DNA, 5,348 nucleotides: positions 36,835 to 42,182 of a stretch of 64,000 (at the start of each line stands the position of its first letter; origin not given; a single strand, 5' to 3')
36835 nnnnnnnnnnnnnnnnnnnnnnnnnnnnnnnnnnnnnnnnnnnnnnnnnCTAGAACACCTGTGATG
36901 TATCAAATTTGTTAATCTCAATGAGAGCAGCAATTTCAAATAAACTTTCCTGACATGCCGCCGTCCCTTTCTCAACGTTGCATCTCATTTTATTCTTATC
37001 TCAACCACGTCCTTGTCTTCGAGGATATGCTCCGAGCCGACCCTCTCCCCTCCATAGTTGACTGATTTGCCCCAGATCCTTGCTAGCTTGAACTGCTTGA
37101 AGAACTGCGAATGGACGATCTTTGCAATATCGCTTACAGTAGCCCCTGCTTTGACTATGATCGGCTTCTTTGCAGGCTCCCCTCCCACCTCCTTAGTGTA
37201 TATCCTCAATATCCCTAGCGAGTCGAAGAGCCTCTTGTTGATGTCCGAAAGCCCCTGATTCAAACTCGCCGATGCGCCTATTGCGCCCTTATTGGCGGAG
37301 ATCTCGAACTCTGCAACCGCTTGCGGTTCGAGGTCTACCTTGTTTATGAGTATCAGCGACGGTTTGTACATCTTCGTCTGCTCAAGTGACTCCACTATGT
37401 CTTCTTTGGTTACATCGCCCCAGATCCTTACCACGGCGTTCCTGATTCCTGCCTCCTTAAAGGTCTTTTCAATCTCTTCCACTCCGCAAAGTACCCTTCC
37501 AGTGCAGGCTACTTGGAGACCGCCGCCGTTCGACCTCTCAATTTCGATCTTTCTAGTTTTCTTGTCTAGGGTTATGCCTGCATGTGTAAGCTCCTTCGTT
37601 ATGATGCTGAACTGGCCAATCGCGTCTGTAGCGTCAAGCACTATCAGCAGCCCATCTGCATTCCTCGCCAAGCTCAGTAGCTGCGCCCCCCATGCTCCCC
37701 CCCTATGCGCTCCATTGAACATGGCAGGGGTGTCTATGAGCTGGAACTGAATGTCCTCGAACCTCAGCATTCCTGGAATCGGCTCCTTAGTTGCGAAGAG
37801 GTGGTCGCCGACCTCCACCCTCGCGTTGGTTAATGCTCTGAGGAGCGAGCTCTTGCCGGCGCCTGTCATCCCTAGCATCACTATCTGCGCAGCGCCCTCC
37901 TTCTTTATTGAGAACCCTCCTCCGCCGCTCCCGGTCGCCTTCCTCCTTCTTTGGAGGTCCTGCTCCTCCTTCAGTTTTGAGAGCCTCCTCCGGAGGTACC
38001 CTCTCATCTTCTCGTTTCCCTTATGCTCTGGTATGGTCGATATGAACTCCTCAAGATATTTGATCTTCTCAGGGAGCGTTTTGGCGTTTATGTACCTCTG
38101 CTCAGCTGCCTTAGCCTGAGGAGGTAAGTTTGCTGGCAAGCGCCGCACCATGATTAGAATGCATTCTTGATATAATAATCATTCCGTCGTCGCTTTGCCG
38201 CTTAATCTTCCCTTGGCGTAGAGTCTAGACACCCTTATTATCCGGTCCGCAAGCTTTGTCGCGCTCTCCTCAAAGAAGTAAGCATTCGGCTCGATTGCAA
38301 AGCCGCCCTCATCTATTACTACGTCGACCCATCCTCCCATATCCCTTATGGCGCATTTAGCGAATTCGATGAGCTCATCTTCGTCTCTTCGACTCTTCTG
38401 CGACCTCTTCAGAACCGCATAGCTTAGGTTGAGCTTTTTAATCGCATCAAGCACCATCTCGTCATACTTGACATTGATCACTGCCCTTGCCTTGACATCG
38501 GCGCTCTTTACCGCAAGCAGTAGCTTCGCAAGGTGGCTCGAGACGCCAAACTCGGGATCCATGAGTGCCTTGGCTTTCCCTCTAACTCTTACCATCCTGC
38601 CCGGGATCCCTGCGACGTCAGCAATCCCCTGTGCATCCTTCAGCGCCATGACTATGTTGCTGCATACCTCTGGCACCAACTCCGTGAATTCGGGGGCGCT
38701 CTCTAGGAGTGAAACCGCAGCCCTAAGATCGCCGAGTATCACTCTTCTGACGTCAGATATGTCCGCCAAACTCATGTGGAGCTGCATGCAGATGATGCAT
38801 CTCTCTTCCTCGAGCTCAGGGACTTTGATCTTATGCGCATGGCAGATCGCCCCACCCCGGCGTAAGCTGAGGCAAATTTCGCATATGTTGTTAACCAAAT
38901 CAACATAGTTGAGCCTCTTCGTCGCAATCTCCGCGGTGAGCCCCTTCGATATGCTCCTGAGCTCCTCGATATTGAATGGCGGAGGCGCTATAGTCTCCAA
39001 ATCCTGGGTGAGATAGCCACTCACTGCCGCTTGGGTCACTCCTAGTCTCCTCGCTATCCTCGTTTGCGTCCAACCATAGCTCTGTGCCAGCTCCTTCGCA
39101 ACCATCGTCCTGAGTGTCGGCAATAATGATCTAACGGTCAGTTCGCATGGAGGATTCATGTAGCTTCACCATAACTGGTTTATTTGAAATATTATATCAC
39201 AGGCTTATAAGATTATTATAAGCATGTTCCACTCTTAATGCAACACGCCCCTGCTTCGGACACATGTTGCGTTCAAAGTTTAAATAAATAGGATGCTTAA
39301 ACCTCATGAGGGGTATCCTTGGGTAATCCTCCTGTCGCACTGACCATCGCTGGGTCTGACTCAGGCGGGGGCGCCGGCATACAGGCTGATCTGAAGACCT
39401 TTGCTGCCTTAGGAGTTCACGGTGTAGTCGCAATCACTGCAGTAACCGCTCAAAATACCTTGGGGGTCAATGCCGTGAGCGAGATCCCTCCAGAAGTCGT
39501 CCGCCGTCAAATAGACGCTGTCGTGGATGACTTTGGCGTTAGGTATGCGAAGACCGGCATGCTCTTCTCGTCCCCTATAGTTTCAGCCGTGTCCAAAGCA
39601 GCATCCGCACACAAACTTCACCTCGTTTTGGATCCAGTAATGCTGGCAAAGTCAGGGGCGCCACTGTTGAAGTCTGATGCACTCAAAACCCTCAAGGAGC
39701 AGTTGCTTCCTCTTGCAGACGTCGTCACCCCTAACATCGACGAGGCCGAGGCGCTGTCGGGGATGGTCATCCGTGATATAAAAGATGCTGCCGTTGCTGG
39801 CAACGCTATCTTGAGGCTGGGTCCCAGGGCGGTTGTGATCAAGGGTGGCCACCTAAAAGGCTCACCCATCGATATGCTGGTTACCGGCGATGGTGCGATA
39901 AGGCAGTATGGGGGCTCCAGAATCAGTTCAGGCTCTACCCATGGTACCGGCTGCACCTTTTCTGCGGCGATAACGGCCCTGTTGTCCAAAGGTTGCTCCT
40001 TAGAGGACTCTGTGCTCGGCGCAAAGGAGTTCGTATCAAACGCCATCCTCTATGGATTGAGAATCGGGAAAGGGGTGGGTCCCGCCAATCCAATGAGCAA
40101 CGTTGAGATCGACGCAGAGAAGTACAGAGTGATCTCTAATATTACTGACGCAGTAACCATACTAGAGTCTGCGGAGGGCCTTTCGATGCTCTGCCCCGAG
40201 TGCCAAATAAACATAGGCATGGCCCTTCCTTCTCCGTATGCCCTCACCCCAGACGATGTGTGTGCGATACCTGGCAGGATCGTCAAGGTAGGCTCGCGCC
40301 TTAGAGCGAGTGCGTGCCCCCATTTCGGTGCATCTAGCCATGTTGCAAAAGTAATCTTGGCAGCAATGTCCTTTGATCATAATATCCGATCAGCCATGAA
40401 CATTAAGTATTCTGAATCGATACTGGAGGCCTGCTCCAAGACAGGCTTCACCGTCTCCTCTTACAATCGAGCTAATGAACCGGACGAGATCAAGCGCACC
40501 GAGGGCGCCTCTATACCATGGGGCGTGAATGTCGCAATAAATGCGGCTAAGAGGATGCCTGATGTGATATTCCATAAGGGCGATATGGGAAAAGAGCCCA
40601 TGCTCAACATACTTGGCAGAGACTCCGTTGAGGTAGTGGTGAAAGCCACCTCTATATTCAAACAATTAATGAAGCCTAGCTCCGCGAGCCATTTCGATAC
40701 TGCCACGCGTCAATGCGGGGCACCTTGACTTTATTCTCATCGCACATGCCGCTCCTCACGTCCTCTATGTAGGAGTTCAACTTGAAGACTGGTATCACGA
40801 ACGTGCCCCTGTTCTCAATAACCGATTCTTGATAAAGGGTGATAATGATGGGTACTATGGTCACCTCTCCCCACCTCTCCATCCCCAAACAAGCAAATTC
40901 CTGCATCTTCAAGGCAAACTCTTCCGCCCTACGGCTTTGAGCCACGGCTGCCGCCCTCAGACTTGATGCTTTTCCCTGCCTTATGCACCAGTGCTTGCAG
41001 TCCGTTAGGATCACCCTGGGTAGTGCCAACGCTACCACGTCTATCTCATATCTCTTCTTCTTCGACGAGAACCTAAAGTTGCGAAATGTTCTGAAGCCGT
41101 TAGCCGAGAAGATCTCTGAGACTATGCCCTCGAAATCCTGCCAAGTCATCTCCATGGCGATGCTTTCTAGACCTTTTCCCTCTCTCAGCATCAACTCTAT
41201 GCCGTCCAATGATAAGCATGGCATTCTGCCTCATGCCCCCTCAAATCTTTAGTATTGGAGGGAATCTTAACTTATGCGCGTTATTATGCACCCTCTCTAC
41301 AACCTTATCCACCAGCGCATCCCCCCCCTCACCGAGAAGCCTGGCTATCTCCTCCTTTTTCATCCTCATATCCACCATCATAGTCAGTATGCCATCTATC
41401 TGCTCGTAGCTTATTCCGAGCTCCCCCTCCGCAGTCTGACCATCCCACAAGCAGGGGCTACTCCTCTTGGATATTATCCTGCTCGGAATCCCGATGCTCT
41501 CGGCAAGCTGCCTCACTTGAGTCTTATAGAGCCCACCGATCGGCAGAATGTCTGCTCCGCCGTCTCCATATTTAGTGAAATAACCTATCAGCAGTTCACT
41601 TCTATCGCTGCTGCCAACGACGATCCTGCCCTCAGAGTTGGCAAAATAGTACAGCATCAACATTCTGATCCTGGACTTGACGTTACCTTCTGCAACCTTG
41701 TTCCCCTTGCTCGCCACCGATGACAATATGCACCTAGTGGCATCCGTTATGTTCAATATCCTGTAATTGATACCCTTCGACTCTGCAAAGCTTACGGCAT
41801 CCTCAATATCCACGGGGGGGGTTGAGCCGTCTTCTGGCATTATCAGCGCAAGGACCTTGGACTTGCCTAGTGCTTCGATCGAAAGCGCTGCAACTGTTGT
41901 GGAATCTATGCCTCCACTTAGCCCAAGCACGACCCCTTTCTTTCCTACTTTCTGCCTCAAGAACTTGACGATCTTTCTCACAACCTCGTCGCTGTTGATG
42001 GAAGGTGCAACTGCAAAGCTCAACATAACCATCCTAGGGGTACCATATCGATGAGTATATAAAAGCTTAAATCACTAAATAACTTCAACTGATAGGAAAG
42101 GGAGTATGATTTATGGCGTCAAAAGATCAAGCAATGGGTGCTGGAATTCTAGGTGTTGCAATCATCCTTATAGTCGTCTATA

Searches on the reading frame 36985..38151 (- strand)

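Call 37: search_protein_families(library=ncbifam, proteins=[window:36985-38151:-], max_evalue=0.00001)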
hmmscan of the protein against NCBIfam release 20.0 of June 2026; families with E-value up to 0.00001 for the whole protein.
window:36985-38151:- (388 aa): 11 families
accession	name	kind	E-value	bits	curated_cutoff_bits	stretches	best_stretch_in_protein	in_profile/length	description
NF008956.1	PRK12299.1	equivalog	4.1e-19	68.7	300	1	88-206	159-278/327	GTPase ObgE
TIGR02729.1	Obg_CgtA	equivalog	6.4e-19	68.1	280.25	1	88-205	158-281/329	Obg family GTPase CgtA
NF007171.0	PRK09602.1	subfamily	8.8e-17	61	387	0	134-298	73-256/397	YchF-related putative GTPase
NF008955.0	PRK12297.1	equivalog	2.6e-16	59.6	406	1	88-200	160-278/429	GTPase ObgE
NF008954.1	PRK12296.1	equivalog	1.6e-11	43.3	377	1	87-204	159-282/470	GTPase ObgE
TIGR03156.1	GTP_HflX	equivalog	1.8e-11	43.6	216.75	1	50-141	156-244/351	GTPase HflX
TIGR00231.1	small_GTP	domain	1.1e-09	38.3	42.5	1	88-193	4-113/164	GTP-binding protein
NF000908.1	PRK00089.1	equivalog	8.7e-09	35.1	237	1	89-190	5-108/291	GTPase Era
TIGR00450.1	mnmE_trmE_thdF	equivalog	1e-07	31.5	252.6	0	87-178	209-302/446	tRNA uridine-5-carboxymethylaminomethyl(34) synthesis GTPase MnmE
NF008280.0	PRK11058.1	equivalog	3.8e-07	29.2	441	1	48-177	162-289/426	ribosome rescue GTPase HflX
TIGR03594.1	GTPase_EngA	equivalog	4.1e-07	29.4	306.7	0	87-144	175-233/432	ribosome biogenesis GTPase Der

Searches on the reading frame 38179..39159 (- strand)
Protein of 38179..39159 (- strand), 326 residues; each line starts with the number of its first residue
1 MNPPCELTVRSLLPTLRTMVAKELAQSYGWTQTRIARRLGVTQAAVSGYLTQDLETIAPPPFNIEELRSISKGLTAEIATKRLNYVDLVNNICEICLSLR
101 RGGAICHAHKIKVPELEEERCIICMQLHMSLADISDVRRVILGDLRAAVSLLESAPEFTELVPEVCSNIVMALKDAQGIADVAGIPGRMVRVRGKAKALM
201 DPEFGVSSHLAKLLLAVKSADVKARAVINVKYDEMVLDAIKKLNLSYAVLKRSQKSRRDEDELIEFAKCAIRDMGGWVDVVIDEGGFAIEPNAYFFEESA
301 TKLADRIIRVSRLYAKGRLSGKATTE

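Call 60: search_protein_families(library=pfam, proteins=[window:38179-39159:-], max_evalue=0.001)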
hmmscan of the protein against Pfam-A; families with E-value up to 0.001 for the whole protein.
window:38179-39159:- (326 aa): 2 families
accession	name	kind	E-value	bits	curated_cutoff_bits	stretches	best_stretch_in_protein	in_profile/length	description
PF10120.14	ThiN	-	3.8e-46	157.2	25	1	144-308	1-164/165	Thiamine-phosphate synthase ThiN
PF01381.28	HTH_3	-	0.00029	21.3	23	0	22-50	2-30/55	Helix-turn-helix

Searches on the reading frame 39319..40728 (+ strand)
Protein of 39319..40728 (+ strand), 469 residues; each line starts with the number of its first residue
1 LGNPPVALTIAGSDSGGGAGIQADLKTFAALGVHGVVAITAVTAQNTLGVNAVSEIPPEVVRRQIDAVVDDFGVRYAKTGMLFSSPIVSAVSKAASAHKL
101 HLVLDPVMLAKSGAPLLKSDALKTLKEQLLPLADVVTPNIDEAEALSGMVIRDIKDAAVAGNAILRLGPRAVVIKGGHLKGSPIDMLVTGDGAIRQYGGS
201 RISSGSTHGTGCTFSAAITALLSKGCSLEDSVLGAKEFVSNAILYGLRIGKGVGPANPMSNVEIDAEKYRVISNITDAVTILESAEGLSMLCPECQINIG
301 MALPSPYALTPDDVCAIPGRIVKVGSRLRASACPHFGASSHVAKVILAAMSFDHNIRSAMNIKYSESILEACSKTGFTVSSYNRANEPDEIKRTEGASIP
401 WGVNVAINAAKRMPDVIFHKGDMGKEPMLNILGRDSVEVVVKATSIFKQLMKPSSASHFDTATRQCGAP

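Call 87: search_protein_families(library=pfam, proteins=[window:39319-40728:+], max_evalue=0.00001)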
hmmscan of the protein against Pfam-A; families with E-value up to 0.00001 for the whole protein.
window:39319-40728:+ (469 aa): 3 families
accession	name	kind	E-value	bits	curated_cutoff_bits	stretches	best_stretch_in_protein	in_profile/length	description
PF08543.17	Phos_pyr_kin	-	4.7e-90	301.7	27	1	14-257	1-246/246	Phosphomethylpyrimidine kinase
PF10120.14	ThiN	-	8.7e-58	195.1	25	1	275-443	2-163/165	Thiamine-phosphate synthase ThiN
PF00294.29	PfkB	-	3.3e-12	46.8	25.8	1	89-235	149-282/302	pfkB family carbohydrate kinase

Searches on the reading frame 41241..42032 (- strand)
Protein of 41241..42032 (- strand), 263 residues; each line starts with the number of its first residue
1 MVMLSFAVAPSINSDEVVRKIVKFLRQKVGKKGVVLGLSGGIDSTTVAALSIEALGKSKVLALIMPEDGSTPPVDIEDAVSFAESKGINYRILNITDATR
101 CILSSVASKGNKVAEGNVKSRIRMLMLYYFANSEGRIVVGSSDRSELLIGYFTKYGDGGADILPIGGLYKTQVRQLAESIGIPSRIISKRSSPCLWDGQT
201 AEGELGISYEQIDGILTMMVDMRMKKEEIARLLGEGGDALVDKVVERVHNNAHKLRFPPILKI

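Call 87: search_protein_families(library=pfam, proteins=[window:41241-42032:-], max_evalue=0.00001)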
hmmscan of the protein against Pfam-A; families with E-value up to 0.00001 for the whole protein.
window:41241-42032:- (263 aa): 1 family
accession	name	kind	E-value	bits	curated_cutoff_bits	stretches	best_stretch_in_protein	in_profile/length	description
PF02540.23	NAD_synthase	-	7.5e-76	254.9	21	1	18-258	2-242/242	NAD synthase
